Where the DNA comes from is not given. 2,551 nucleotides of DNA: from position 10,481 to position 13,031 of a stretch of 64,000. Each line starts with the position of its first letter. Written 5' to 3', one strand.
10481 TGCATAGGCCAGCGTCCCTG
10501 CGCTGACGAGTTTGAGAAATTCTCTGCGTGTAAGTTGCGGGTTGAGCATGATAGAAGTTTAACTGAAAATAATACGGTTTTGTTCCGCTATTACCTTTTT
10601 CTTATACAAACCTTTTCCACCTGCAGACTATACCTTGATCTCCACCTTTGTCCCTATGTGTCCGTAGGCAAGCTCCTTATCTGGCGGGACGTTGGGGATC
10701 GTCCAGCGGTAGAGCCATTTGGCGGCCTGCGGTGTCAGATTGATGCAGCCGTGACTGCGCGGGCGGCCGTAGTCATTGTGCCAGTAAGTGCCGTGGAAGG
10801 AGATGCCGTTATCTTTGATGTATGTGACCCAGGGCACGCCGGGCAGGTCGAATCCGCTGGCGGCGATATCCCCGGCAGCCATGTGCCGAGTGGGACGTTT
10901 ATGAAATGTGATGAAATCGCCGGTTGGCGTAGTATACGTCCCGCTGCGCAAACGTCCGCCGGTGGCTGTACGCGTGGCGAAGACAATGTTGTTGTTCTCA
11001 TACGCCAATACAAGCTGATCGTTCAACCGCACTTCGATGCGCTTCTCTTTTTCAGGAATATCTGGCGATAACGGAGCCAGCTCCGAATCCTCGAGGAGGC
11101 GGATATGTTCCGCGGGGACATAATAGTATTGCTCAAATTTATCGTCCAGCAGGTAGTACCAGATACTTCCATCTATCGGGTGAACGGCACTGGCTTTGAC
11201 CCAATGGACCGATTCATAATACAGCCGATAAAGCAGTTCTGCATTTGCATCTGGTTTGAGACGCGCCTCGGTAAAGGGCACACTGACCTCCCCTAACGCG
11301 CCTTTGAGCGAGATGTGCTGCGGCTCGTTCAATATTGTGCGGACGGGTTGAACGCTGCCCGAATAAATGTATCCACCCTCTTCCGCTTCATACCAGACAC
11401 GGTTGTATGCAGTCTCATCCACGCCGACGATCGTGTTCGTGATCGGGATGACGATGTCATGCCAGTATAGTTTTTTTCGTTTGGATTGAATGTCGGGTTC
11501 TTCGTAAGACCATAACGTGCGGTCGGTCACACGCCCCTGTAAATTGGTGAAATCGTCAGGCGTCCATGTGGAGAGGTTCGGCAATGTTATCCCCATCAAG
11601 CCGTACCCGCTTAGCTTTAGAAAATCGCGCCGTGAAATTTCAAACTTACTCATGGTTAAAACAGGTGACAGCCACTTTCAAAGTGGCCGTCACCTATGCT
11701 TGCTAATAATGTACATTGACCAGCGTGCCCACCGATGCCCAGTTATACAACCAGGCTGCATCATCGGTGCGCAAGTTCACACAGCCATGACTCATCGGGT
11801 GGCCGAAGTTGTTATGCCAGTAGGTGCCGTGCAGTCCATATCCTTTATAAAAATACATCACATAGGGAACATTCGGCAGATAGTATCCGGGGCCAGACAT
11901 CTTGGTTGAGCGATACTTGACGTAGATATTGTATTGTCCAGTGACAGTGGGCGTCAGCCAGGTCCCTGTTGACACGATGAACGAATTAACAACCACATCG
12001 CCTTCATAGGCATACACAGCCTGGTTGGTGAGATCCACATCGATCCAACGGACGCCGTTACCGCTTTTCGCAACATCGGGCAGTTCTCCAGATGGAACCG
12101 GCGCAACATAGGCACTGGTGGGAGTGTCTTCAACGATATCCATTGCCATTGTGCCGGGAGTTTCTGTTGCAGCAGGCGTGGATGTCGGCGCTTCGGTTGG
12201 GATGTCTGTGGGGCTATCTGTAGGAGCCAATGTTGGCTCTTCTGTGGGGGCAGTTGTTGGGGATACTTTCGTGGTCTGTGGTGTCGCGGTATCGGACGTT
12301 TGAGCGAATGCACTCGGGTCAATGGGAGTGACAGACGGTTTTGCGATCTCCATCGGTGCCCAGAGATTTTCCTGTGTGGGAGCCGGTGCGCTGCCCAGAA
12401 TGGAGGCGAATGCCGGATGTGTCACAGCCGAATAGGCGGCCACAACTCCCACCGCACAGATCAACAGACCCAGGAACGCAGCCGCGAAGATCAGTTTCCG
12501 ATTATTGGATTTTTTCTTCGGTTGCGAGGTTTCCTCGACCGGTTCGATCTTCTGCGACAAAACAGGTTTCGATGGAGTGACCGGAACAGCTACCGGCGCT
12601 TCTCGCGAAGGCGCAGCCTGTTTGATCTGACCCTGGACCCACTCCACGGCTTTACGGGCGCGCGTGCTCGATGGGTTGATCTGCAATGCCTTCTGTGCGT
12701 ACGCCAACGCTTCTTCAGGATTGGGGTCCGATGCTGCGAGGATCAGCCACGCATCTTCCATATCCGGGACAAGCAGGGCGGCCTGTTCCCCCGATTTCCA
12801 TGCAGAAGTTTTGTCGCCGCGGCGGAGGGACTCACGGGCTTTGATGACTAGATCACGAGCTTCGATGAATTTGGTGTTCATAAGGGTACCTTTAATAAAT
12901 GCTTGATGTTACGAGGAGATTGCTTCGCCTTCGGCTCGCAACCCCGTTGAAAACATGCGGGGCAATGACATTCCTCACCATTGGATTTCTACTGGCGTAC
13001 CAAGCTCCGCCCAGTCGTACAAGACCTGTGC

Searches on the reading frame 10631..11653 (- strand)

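Call 66: search_protein_families(library=pfam, proteins=[window:10631-11653:-], max_evalue=0.00001)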
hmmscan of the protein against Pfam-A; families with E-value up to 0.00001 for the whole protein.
window:10631-11653:- (341 aa): 1 family
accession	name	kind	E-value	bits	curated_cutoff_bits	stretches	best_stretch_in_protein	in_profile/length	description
PF03734.19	YkuD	-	1.8e-19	71.2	23.4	1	204-339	2-146/146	L,D-transpeptidase catalytic domain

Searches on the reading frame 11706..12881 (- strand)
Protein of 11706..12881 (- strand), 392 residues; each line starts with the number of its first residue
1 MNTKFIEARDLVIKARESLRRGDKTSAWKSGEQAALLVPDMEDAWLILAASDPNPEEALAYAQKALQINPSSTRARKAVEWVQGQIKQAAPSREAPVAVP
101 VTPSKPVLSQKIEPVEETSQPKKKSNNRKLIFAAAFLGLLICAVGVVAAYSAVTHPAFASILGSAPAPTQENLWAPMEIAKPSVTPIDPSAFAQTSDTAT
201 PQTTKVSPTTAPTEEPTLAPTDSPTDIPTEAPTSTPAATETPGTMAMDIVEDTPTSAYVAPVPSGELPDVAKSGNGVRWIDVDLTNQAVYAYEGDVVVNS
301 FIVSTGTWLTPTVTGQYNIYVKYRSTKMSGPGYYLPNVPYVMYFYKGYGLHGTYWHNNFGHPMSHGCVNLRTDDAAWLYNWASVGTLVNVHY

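Call 66: search_protein_families(library=pfam, proteins=[window:11706-12881:-], max_evalue=0.00001)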
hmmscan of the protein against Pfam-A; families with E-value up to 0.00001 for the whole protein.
window:11706-12881:- (392 aa): 1 family
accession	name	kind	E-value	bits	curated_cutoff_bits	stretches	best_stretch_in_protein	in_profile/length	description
PF03734.19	YkuD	-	3.1e-25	89.9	23.4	1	278-390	2-146/146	L,D-transpeptidase catalytic domain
